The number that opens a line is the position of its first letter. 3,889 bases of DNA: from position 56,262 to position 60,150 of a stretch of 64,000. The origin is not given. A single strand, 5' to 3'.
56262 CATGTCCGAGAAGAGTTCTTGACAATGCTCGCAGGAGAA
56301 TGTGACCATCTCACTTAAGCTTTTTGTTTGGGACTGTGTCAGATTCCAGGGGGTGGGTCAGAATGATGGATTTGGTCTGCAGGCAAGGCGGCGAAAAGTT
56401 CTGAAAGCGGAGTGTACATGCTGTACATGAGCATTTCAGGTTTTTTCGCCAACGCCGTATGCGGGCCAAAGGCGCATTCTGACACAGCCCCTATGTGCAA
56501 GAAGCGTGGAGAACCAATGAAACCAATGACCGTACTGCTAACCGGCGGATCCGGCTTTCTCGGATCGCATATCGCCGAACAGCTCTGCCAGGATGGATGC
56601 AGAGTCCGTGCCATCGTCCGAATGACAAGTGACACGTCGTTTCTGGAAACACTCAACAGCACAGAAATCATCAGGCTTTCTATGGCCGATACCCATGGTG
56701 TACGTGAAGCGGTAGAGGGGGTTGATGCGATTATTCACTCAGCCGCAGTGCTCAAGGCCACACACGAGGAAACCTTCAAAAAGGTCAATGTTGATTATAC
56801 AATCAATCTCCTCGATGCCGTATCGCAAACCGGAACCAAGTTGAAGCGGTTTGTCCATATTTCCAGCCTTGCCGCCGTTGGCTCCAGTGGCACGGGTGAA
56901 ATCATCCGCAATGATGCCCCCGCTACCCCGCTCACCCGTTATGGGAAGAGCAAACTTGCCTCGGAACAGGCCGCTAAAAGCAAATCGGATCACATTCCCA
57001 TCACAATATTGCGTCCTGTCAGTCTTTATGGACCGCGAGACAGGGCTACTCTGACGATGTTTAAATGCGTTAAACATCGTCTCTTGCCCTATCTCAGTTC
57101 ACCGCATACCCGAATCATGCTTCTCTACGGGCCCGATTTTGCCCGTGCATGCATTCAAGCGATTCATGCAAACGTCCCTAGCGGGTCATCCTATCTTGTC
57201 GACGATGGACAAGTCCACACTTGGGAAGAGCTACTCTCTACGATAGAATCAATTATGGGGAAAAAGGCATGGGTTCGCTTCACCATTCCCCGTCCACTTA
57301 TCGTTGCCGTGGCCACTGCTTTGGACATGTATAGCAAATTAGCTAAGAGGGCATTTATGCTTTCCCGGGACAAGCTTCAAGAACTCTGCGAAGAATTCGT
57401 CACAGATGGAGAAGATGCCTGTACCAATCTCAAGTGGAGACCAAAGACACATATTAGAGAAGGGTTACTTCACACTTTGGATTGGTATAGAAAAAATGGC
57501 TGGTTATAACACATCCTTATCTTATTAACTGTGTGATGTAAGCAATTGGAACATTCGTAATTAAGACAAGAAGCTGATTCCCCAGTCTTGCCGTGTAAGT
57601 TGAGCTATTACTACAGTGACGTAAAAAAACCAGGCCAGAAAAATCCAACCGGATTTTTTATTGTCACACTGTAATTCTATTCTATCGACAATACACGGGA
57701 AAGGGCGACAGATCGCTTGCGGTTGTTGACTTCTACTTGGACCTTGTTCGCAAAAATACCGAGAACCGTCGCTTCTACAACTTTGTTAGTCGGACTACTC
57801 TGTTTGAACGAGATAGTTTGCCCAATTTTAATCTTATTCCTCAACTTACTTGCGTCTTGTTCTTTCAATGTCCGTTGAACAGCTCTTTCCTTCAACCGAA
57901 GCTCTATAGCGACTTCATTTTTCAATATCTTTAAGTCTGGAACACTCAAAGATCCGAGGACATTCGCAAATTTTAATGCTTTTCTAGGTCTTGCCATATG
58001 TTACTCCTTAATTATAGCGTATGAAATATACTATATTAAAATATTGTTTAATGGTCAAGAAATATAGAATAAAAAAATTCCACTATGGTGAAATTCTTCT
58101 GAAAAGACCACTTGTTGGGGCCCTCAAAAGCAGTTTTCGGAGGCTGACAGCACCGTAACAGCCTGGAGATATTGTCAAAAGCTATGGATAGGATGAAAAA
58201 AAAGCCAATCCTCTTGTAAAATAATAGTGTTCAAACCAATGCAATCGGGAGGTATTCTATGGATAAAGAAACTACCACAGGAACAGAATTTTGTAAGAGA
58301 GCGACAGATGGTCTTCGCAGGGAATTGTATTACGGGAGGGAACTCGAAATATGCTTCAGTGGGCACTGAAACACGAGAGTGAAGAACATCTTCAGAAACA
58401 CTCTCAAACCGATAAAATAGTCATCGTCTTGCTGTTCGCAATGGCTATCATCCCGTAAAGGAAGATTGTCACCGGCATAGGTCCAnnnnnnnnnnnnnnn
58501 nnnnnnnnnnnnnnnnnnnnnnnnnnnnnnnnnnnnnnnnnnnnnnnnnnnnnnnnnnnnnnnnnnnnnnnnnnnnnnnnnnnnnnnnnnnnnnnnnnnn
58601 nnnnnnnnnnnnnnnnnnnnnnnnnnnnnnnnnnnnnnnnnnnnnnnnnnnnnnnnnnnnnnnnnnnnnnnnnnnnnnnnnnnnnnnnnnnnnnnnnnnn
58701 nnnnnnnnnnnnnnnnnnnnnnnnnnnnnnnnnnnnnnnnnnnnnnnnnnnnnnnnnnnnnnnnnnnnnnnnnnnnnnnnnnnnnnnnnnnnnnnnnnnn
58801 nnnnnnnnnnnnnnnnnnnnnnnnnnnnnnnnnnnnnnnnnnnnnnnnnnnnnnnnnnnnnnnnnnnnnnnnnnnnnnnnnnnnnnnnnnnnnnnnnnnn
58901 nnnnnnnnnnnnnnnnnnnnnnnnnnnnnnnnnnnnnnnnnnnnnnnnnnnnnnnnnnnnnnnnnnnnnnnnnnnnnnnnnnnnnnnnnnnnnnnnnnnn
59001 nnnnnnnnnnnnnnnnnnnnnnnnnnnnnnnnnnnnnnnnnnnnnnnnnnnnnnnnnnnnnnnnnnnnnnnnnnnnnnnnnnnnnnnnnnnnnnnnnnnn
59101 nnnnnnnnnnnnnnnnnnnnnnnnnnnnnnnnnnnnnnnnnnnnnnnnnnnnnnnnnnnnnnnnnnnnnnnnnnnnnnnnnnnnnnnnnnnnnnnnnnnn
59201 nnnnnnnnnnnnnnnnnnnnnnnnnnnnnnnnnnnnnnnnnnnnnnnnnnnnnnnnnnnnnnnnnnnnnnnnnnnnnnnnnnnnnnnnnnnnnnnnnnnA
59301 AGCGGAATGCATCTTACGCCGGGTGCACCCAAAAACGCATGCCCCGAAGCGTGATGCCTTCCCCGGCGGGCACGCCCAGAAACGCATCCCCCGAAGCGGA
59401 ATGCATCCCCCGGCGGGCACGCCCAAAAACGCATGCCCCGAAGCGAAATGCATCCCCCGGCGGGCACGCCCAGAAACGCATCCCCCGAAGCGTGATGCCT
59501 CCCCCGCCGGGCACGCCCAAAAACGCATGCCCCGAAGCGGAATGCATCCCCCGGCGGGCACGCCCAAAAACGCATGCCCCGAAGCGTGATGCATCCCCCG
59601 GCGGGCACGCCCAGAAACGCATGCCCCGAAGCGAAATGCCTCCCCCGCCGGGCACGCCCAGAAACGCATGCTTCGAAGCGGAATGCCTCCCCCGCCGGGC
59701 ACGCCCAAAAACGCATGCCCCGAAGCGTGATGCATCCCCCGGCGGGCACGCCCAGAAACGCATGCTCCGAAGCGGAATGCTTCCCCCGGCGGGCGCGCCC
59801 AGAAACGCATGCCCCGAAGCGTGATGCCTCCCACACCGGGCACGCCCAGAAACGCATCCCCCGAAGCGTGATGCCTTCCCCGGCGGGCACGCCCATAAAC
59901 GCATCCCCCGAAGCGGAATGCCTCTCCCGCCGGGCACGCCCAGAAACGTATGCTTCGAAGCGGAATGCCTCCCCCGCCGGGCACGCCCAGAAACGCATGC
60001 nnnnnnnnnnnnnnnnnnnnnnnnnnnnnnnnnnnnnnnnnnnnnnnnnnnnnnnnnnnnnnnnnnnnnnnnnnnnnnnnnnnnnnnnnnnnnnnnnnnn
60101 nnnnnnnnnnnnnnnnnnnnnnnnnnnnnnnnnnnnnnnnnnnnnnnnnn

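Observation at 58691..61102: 47-bp palindromic satellite with slot-wise combinatorial variation (array B, three loci, ~76 units)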

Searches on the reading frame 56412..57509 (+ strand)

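Call 28: search_protein_families(library=pfam, proteins=[window:56412-57509:+], max_evalue=0.0001)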
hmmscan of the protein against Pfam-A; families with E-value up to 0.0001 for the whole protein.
window:56412-57509:+ (365 aa): 7 families
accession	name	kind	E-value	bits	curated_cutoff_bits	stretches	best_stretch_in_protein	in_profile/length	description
PF01370.27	Epimerase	-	1.1e-29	104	20.9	1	41-259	1-235/240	NAD dependent epimerase/dehydratase family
PF01073.25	3Beta_HSD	-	2.6e-21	76.4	22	1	43-250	2-228/280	3-beta hydroxysteroid dehydrogenase/isomerase family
PF16363.11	GDP_Man_Dehyd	-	6e-21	75.7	27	1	42-352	1-329/332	GDP-mannose 4,6 dehydratase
PF07993.18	NAD_binding_4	-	7.7e-17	61.7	20.1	1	97-207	82-209/258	Male sterility protein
PF13460.12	NAD_binding_10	-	9.1e-17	62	27.2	1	45-207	1-148/184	NAD(P)H-binding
PF04321.23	RmlD_sub_bind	-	1.5e-14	54.2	27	1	39-219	1-166/287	RmlD substrate binding domain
PF05368.20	NmrA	-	1.6e-10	41.6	27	1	40-156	4-111/298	NmrA-like family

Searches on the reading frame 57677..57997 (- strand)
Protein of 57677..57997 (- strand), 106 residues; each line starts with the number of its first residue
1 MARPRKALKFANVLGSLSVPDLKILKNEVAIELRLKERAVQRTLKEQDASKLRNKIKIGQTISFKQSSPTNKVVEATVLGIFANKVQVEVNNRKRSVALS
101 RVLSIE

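Call 12: search_protein_families(library=pfam, proteins=[window:57677-57997:-], max_evalue=0.01)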
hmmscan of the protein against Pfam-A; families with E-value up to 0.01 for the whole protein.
window:57677-57997:- (106 aa): 0 families

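Call 70: find_encoding_contigs(protein=window:57677-57997:-, flank=10000, max_places=6)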
Protein window:57677-57997:- (106 aa): 2 contigs read that carry it; 2 places shown.
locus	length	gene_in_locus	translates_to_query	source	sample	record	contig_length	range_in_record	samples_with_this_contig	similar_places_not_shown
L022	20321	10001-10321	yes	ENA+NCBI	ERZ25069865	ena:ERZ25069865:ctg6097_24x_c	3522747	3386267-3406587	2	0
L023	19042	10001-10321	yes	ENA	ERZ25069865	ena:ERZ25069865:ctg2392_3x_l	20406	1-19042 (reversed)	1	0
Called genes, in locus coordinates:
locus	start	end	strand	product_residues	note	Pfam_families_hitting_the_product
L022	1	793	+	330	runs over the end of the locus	PF02729:OTCace_N, PF00185:OTCace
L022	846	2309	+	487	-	PF02826:2-Hacid_dh_C, PF07991:KARI_N, PF01450:KARI_C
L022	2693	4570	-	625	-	PF01609:DDE_Tnp_1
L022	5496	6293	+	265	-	-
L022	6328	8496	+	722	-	-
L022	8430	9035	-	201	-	-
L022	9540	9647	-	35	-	-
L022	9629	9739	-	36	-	-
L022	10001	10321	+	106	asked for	-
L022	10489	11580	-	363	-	PF05368:NmrA, PF01073:3Beta_HSD, PF01370:Epimerase, PF04321:RmlD_sub_bind, PF13460:NAD_binding_10, PF16363:GDP_Man_Dehyd, PF07993:NAD_binding_4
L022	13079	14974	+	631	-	PF00496:SBP_bac_5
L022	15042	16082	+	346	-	PF00528:BPD_transp_1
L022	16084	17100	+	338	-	PF12911:OppC_N, PF00528:BPD_transp_1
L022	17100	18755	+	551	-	PF00005:ABC_tran, PF00006:ATP-synt_ab (faint), PF13191:AAA_16 (faint), PF20720:nSTAND3 (faint), PF13401:AAA_22 (faint), PF00005:ABC_tran, PF02463:SMC_N, PF13304:AAA_21 (weak), +2 more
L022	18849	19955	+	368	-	PF25917:BSH_RND (faint), PF25973:BSH_CzcB, PF25967:RND-MFP_C (weak), PF25989:YknX_C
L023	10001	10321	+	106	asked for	-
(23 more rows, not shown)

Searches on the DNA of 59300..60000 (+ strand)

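Call 61: search_dna_similar(query=window:59368-59743:+, collection=plasmids, mode=distant, max_evalue=0.001, max_rows=10)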
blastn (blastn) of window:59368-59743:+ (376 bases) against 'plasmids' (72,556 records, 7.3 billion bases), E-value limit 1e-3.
No match.

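Call 62: search_dna_similar(query=window:59368-59743:+, collection=phages, mode=distant, max_evalue=0.001, max_rows=10)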
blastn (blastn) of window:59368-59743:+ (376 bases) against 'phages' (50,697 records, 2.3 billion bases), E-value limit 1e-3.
No match.

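Call 86: search_rna_families(source=window, start=59300, end=60000, threshold=evalue, max_evalue=1)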
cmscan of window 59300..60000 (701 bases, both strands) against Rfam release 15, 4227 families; matches with E-value up to 1: 0.
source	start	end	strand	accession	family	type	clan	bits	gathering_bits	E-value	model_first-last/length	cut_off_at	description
